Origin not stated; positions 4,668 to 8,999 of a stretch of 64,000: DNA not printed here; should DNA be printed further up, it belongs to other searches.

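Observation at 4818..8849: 1,343-aa MqsA-HTH + P-loop NTPase + helical-repeat fusion protein: candidate undescribed single-gene defence / abortive-infection system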

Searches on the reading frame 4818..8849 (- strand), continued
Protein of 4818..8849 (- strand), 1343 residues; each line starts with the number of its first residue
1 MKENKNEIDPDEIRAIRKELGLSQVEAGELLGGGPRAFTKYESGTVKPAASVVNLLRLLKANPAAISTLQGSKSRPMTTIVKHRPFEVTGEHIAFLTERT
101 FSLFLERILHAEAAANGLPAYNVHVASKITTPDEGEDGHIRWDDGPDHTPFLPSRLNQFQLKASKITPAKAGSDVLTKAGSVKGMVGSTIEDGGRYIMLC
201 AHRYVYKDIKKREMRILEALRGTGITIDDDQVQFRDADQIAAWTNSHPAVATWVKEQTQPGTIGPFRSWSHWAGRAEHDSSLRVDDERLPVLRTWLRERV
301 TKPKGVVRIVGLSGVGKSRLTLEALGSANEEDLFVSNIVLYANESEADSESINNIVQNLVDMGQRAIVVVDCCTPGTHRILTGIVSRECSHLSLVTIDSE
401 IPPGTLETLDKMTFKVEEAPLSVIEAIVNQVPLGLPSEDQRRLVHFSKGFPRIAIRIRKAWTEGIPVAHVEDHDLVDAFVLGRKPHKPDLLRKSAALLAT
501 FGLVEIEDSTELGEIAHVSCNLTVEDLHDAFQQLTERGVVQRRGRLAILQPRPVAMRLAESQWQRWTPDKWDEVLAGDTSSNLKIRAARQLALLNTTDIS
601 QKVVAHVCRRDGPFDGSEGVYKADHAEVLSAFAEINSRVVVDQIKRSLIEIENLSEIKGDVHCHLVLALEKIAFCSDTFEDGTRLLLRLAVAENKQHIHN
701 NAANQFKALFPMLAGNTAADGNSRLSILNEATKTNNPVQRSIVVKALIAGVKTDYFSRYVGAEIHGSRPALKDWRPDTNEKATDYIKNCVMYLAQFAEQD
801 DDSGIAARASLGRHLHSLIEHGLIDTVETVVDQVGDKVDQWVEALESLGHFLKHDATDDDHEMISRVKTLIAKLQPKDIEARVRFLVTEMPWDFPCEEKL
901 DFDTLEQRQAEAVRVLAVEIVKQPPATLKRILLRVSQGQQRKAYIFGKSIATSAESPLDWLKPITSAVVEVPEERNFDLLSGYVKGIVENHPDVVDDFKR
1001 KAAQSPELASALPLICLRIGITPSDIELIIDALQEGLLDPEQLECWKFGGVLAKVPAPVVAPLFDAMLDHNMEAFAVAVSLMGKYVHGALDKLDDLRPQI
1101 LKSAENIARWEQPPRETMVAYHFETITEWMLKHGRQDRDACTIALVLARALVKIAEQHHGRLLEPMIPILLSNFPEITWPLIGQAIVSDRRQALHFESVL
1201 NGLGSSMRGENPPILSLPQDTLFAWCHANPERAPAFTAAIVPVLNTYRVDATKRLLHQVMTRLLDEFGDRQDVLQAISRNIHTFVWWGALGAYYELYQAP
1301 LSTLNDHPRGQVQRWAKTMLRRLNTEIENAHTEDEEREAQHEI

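Call 65: search_protein_families(library=padloc, proteins=[L001:9929-12052:+, L001:12629-15622:+, L009:3346-4620:+, L028:10212-13244:-, L013:3167-4978:+, L023:4740-5516:+, L084:14539-15531:-, L084:16098-17942:-, L084:17992-21489:-], max_evalue=0.00001)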
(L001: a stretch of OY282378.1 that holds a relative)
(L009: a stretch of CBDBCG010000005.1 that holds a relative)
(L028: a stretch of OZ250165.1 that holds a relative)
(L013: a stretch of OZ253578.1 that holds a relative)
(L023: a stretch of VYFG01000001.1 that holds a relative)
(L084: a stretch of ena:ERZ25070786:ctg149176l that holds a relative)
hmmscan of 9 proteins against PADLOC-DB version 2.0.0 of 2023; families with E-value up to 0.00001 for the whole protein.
L001:9929-12052:+ (707 aa): 25 families
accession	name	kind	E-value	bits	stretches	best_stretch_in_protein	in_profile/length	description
PDLC03634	MTase_III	-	2e-221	735.2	1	80-706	4-620/621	Type III methyltransferase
PDLC03637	MTase_III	-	6.3e-114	379.4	1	89-574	47-506/513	Type III methyltransferase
PDLC03641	MTase_III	-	1.2e-110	369.1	1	92-581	18-506/657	Type III methyltransferase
PDLC03644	MTase_III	-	2.9e-99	331.3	1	131-514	4-383/542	Type III methyltransferase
PDLC03640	MTase_III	-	4.9e-67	224.7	2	165-321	43-198/654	Type III methyltransferase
PDLC03636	MTase_III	-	6.6e-61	204.8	2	241-494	93-380/575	Type III methyltransferase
PDLC03642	MTase_III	-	4.2e-53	178.8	2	235-511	130-396/528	Type III methyltransferase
PDLC03639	MTase_III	-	7.2e-49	164.6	2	163-380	85-276/639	Type III methyltransferase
PDLC03638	MTase_III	-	6.8e-41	138.4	2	242-494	429-652/816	Type III methyltransferase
PDLC03643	MTase_III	-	1.6e-40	137.6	1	248-554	1-311/465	Type III methyltransferase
PDLC03635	MTase_III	-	4.8e-40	135.9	3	241-332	265-360/708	Type III methyltransferase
PDLC03354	MTase_II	-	4.8e-35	119.4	1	164-494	54-358/425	Type II methyltransferase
PDLC03278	MTase_II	-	3.6e-30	103.7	2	441-549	269-373/390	Type II methyltransferase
PDLC03646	MTase_III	-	2.4e-27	93.2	2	370-517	682-829/1057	Type III methyltransferase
PDLC03300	MTase_II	-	4.8e-27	92.8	2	164-324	10-165/302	Type II methyltransferase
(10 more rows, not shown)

L001:12629-15622:+ (997 aa): 5 families
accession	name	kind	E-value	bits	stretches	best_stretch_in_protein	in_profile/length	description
PDLC03647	REase_III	-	0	1329.8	1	2-992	1-984/989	Type III restriction enzyme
PDLC03649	REase_III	-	5.3e-98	327.1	1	1-973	2-947/973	Type III restriction enzyme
PDLC03650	REase_III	-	5.1e-08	29.8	1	515-602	376-461/898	Type III restriction enzyme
PDLC03648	REase_III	-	2.4e-07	27.3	1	470-592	271-383/871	Type III restriction enzyme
PDLC03653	REase_III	-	6.1e-06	22.6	0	508-560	417-469/883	Type III restriction enzyme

L009:3346-4620:+ (424 aa): 0 families

L028:10212-13244:- (1010 aa): 17 families
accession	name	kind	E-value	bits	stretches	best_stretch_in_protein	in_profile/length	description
PDLC03627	REase_MTase_IIG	-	0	1014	2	62-533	3-516/1136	Type IIG restriction enzyme-methyltransferase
PDLC03599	REase_MTase_IIG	-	9.4e-110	366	1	65-894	10-846/959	Type IIG restriction enzyme-methyltransferase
PDLC03598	REase_MTase_IIG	-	6.5e-87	290.4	2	64-616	13-552/912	Type IIG restriction enzyme-methyltransferase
PDLC02643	DrmMI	-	3.7e-71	238.4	1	542-914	870-1231/1347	DrmMI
PDLC02646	DrmMI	-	8.4e-44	147.9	1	541-894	283-638/792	DrmMI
PDLC02644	DrmMI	-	1.6e-31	107.1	1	542-892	383-757/988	DrmMI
PDLC04134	mad2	-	9.7e-20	68.8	1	128-560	53-371/492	mads_2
PDLC02640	DrmMI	-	2.3e-19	66.6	1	592-895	542-846/1015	DrmMI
PDLC03618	REase_MTase_IIG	-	7.6e-19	64.5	1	541-892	866-1205/1429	Type IIG restriction enzyme-methyltransferase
PDLC03609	REase_MTase_IIG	-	1.2e-13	47.8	1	246-608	230-617/1066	Type IIG restriction enzyme-methyltransferase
PDLC02639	DrmMI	-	2.5e-11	40.6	1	535-703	577-736/803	DrmMI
PDLC02638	DrmMI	-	3.3e-09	33.5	1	542-596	873-926/935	DrmMI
PDLC02529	PglX|PglXI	-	9e-08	28.2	1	427-499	226-294/1189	PglX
PDLC02528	PglX|PglXI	-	1.3e-06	24.5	1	422-495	284-353/1125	PglX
PDLC03601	REase_MTase_IIG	-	1.5e-06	24.3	1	318-500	334-531/1110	Type IIG restriction enzyme-methyltransferase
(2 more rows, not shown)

L013:3167-4978:+ (603 aa): 0 families

L023:4740-5516:+ (258 aa): 1 family
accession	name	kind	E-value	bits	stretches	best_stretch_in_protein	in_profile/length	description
PDLC04163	HEC-09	-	1e-39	134.3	2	1-88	1-88/203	-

L084:14539-15531:- (330 aa): 46 families (the best 25 are shown)
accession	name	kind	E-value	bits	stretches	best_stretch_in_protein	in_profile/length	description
PDLC02654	DrmMII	-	6.5e-94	312.8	1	15-328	3-319/322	DrmMII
PDLC03378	MTase_II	-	1.5e-36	124.4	1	16-190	3-180/344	Type II methyltransferase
PDLC03234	MTase_II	-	4.7e-36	122.8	1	15-194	4-189/375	Type II methyltransferase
PDLC03326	MTase_II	-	1e-34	118.4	1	18-196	7-193/412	Type II methyltransferase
PDLC00033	DruM2|DruM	-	1.8e-31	107.8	1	10-224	16-230/368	DNA cytosine methylase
PDLC03272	MTase_II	-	2.2e-30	104.1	1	12-329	71-388/407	Type II methyltransferase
PDLC00026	DruM2|DruM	-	2.7e-27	94.2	1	17-192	6-182/336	DNA cytosine methylase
PDLC03270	MTase_II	-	1.6e-26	91.1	1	17-181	2-164/309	Type II methyltransferase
PDLC00027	DruM2|DruM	-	1e-24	85.6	1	13-195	9-189/361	DNA cytosine methylase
PDLC03307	MTase_II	-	9.8e-21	72.4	2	17-141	2-123/382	Type II methyltransferase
PDLC03343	MTase_II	-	3.1e-20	70.5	1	15-179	5-168/462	Type II methyltransferase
PDLC03237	MTase_II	-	4.2e-20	69.3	1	18-179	795-969/1036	Type II methyltransferase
PDLC00031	DruM2|DruM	-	3.2e-19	67.3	1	13-180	9-173/361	DNA cytosine methylase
PDLC03712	oMTase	-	1.5e-18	64.8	1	19-183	230-399/537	orphan methyltransferase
PDLC02648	DrmMII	-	9.1e-17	59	1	13-181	19-228/468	DrmMII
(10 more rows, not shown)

L084:16098-17942:- (614 aa): 4 families
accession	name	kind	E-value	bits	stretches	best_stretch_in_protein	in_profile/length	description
PDLC02583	DrmB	-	1.1e-75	253.9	1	5-601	5-604/606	DrmB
PDLC02584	DrmB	-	2e-56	189.7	1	208-610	41-442/445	DrmB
PDLC02579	DrmB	-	9.3e-56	187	1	324-610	24-313/314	DrmB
PDLC02582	DrmB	-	3.4e-09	33.8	1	459-604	510-638/649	DrmB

L084:17992-21489:- (1165 aa): 11 families
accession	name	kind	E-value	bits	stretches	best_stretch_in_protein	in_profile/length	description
PDLC02575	DrmA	-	4.6e-225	747.2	2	696-1149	393-823/837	DrmA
PDLC02571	DrmA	-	4.5e-186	618.8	4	8-612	3-596/1282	DrmA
PDLC02567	DrmA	-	4.4e-143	476.2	2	220-692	752-1239/1750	DrmA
PDLC02577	DrmA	-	3.6e-108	360.6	2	694-1071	228-591/697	DrmA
PDLC02568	DrmA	-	9.3e-90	300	1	602-1051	32-481/611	DrmA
PDLC02576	DrmA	-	1.8e-65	219.4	3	458-690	495-725/1235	DrmA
PDLC02574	DrmA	-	4.1e-38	128.9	1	939-1080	34-168/269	DrmA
PDLC02573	DrmA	-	1.8e-11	40.8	1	940-1027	793-879/1018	DrmA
PDLC02569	DrmA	-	9.5e-09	31.6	1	944-1034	832-926/1095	DrmA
PDLC02895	DpdJ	-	7.3e-08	27.7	0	941-1046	1285-1388/2112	DpdJ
PDLC02896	DpdJ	-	1.1e-06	24.6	0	485-715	179-386/1487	DpdJ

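Call 69: search_protein_families(library=pfam, proteins=[L009:3346-4620:+, L013:3167-4978:+, L023:4740-5516:+], max_evalue=0.01)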
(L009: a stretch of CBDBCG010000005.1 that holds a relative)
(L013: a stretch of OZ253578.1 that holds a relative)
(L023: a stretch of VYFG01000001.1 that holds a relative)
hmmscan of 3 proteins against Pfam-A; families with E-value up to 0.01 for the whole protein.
L009:3346-4620:+ (424 aa): 5 families
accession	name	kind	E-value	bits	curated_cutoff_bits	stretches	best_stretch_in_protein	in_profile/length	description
PF00589.27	Phage_integrase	-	4.5e-20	72.6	27.1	1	268-405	25-170/172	Phage integrase family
PF13356.12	Arm-DNA-bind_3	-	7.5e-12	45.7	27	1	45-126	2-78/83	Arm DNA-binding domain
PF14659.12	Phage_int_SAM_3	-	1.9e-08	34.8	22.6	1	138-191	3-55/58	Phage integrase, N-terminal SAM-like domain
PF22022.2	Phage_int_M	-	3.7e-06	27.5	27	1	139-220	3-85/96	Phage integrase central domain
PF13495.12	Phage_int_SAM_4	-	0.0054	17.6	27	1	140-198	1-58/85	Phage integrase, N-terminal SAM-like domain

L013:3167-4978:+ (603 aa): 4 families
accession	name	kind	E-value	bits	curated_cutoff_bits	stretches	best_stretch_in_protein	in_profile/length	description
PF00239.26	Resolvase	-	7.9e-24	84.8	23.3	1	78-222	2-145/145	Resolvase, N terminal domain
PF07508.19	Recombinase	-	4.6e-15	56.1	21.1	1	255-361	3-102/102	Recombinase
PF13408.12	Zn_ribbon_recom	-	4.8e-10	40.1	25.3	1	373-431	1-57/58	Recombinase zinc beta ribbon domain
PF14287.11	DUF4368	-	0.0076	16.9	25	0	547-579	30-62/67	Domain of unknown function (DUF4368)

L023:4740-5516:+ (258 aa): 1 family
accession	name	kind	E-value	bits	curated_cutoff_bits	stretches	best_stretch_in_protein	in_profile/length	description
PF01936.24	NYN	-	3.7e-06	27.9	24.2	1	160-230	72-141/145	NYN domain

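Call 76: predict_structure(alignment_id=A3)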
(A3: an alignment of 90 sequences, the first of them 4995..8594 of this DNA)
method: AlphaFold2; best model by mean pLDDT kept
length: 1200 residues; sequences in the alignment: 90
mean_pLDDT: 84.0   pTM: 0.55
mean pLDDT of the five models: 84.0, 83.6, 83.4, 79.2, 77.1
residues with pLDDT >= 90: 483; 70-90: 563; 50-70: 106; < 50: 48
segments of 3 or more residues with pLDDT < 50: 44-48, 190-195, 318-322, 611-614, 672-687, 1119-1124
pLDDT, mean of each block of 10 residues (from residue 1): 83 85 86 81 53 85 90 90 91 83 88 93 93 91 92 92 77 66 65 53 89 86 87 85 58 79 81 78 86 88 86 66 70 88 67 85 87 74 84 84 89 91 87 86 90 78 87 93 93 88 91 93 93 87 93 94 88 86 88 91 82 67 75 78 90 91 81 43 44 80 94 91 92 89 92 83 82 79 88 83 73 66 86 87 86 86 91 91 83 93 93 95 93 91 94 91 82 92 90 91 87 93 69 81 92 95 84 64 92 93 88 72 64 94 94 89 71 93 93 75
secondary structure, 60 per line:
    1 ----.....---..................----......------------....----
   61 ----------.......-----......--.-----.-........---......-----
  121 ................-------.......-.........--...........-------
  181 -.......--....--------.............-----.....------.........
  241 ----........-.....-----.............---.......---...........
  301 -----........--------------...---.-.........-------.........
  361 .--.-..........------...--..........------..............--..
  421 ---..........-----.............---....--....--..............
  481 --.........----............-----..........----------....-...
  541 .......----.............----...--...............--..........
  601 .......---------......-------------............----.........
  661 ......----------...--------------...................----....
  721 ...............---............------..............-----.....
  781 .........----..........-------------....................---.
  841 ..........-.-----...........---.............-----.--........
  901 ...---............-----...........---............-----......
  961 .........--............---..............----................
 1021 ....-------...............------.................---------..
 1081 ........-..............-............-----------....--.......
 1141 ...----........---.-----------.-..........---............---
elements in order (helices of 4 or more, strands of 3 or more residues): H5-9 H13-30 E38-40 E53-56 E71-77 H83-88 H99-106 E110-115 H121-136 E147-150 H152-160 H163-173 H184-188 H191-194 H203-215 E221-225 H232-240 H245-252 E254-258 H264-276 E280-286 H290-300 E306-313 E328-330 H336-344 H352-361 H366-375 H387-396 H403-416 H424-433 H439-451 E455-458 E461-464 H467-480 H483-491 H496-507 H513-522 H533-536 H538-547 H552-564 H574-588 H591-607 H617-622 H636-647 H652-666 H694-712 H717-735 H739-750 H757-770 H776-789 H794-803 H817-836 H840-850 H858-868 H872-884 H893-903 H907-918 H924-934 H938-949 H955-969 H972-983 H987-1000 H1005-1024 H1032-1046 H1053-1069 H1079-1088 H1090-1103 H1105-1116 H1128-1131 H1134-1143 H1148-1155 H1173-1182 H1186-1197

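Call 78: search_protein_representatives(protein=window:5250-8849:-)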
Query: 1200 residues. Proteins with E-value up to 0.001 (for the whole library): 4125; up to 1e-10: 2541; up to 1e-30: 1228. The best 150 are listed.
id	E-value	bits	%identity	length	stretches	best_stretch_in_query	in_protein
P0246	0.0e+00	1260.3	52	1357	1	8-1190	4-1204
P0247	0.0e+00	1221.7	50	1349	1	9-1199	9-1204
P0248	0.0e+00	1213.5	49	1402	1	5-1198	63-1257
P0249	0.0e+00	1195.2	52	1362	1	7-1197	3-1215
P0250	0.0e+00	1153.6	47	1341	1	5-1191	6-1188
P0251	0.0e+00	1151.5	48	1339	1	1-1198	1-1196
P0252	0.0e+00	1148.5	48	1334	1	8-1197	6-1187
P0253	0.0e+00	1146.4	48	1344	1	5-1196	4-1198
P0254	0.0e+00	1116.3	49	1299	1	46-1196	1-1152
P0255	0.0e+00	1116.1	46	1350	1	4-1200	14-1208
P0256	0.0e+00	1115.7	49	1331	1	9-1191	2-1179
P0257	0.0e+00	1113.7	47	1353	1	2-1200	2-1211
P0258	0.0e+00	1098.0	45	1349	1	5-1198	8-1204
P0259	0.0e+00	1089.6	48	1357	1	10-1189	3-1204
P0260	0.0e+00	1080.7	47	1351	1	3-1193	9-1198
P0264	0.0e+00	1054.9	44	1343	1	6-1189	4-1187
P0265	0.0e+00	1050.0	44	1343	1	8-1200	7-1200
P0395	2.3e-95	336.9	27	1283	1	100-1195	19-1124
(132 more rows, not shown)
